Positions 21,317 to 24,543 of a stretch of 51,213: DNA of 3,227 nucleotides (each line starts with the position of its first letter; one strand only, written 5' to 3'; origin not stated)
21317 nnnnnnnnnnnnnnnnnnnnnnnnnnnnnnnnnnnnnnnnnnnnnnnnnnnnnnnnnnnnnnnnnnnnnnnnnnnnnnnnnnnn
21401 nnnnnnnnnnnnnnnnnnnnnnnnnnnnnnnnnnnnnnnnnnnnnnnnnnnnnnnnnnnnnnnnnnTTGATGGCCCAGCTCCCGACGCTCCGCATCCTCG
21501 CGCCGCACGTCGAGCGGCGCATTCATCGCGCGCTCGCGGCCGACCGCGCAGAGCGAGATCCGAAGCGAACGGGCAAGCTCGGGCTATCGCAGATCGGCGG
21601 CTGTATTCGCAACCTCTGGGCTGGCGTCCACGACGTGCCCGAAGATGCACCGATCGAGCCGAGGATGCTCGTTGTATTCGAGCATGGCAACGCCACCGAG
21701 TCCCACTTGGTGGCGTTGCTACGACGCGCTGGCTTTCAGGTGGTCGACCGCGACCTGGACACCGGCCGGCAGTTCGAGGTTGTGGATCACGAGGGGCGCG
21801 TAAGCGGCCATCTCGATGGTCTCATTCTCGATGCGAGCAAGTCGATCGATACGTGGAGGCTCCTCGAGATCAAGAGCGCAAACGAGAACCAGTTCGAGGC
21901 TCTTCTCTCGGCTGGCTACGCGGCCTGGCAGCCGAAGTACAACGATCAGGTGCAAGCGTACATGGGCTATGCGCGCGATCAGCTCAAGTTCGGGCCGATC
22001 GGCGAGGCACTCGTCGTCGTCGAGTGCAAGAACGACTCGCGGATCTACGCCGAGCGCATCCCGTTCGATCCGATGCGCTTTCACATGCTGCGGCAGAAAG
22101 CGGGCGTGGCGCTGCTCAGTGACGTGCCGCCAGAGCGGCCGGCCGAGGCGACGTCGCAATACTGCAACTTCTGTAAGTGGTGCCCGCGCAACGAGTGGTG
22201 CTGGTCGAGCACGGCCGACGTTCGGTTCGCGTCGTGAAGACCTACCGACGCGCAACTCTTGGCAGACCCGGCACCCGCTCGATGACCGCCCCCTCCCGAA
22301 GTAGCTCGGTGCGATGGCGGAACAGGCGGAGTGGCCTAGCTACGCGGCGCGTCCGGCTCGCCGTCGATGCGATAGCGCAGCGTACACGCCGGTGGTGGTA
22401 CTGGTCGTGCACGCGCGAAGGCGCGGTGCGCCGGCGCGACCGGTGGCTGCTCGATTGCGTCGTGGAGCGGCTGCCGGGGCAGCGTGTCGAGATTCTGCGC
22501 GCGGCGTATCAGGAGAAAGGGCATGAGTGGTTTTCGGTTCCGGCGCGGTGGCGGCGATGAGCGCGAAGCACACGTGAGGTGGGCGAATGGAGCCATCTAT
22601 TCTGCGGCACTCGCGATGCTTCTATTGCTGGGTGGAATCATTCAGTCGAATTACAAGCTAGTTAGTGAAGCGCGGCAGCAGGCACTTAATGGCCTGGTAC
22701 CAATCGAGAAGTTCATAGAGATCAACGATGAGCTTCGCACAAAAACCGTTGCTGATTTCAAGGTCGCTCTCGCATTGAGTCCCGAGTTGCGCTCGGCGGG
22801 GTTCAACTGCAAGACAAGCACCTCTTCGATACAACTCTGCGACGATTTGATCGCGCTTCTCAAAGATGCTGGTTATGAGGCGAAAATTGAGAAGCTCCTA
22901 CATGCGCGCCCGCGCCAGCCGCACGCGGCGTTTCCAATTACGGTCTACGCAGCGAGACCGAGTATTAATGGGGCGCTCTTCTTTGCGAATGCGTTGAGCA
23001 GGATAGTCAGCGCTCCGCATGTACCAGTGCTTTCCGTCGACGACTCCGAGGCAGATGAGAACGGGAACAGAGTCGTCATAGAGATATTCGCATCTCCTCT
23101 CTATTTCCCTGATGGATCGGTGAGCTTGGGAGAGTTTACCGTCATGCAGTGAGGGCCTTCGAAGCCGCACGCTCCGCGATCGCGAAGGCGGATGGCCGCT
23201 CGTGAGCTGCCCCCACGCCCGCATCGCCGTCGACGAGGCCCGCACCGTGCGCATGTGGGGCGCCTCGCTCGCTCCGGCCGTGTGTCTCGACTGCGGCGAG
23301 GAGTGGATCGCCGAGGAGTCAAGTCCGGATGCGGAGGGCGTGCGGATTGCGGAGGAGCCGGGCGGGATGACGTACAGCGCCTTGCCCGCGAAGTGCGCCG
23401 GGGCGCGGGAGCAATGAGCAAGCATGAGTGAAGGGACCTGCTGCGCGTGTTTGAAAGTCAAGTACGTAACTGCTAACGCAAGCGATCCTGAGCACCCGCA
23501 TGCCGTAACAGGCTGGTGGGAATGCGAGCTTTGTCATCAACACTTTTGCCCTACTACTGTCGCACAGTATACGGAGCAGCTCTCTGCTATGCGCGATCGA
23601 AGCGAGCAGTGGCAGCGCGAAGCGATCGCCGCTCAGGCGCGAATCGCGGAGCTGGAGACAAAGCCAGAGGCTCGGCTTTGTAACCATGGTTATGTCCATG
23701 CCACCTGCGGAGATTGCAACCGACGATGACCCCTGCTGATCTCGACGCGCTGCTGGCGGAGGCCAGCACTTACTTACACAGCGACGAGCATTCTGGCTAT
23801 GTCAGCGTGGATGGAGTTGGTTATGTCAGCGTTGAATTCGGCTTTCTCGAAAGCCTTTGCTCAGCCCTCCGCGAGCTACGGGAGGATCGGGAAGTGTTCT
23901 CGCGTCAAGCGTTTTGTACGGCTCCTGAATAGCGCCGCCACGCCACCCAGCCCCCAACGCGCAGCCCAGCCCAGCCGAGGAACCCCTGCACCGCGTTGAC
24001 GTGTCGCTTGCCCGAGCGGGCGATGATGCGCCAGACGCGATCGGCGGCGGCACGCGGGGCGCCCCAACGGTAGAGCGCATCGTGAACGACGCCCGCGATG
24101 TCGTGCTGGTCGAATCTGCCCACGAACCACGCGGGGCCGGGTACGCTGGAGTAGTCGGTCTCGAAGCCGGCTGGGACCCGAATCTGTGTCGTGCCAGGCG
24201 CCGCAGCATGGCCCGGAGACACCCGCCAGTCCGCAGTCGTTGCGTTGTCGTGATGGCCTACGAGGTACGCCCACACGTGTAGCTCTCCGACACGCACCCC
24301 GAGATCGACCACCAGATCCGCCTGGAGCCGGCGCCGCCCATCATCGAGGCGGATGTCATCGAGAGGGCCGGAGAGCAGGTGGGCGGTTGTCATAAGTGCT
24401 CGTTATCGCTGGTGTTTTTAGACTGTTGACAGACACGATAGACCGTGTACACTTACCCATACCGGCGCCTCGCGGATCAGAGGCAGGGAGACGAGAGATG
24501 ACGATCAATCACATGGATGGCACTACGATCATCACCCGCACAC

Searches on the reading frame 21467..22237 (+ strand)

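Call 37: search_protein_families(library=pfam, max_evalue=0.001, proteins=[window:21467-22237:+])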
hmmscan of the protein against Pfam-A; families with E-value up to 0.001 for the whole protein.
window:21467-22237:+ (256 aa): 1 family
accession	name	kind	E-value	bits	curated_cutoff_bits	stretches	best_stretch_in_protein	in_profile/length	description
PF12705.13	PDDEXK_1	-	1.4e-05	25.6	22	1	19-245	41-246/247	PD-(D/E)XK nuclease superfamily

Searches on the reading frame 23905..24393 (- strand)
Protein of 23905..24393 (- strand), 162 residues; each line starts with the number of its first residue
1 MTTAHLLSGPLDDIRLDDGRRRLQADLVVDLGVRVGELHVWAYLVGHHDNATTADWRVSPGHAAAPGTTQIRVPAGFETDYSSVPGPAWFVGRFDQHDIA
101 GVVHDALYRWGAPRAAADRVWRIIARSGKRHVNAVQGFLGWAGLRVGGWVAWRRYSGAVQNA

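Call 37: search_protein_families(library=pfam, max_evalue=0.001, proteins=[window:23905-24393:-])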
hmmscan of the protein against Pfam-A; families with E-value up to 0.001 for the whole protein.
window:23905-24393:- (162 aa): 1 family
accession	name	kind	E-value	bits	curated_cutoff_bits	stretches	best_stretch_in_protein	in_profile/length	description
PF07087.16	DUF1353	-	2e-12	47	22.5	1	68-142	14-89/91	Protein of unknown function (DUF1353)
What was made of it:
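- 23905..24393 (-): DUF1353 gene, probably the true last gene of the late unit. It marks the far side of the insertion slot that holds C and D. Pfam DUF1353 2e-12 (call 37).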

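Call 110: search_dna_similar(query=window:23905-24393:-, collection=phages, mode=protein, max_rows=12, max_evalue=0.00001)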
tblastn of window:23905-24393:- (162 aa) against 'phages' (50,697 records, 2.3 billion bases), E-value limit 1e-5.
No match.
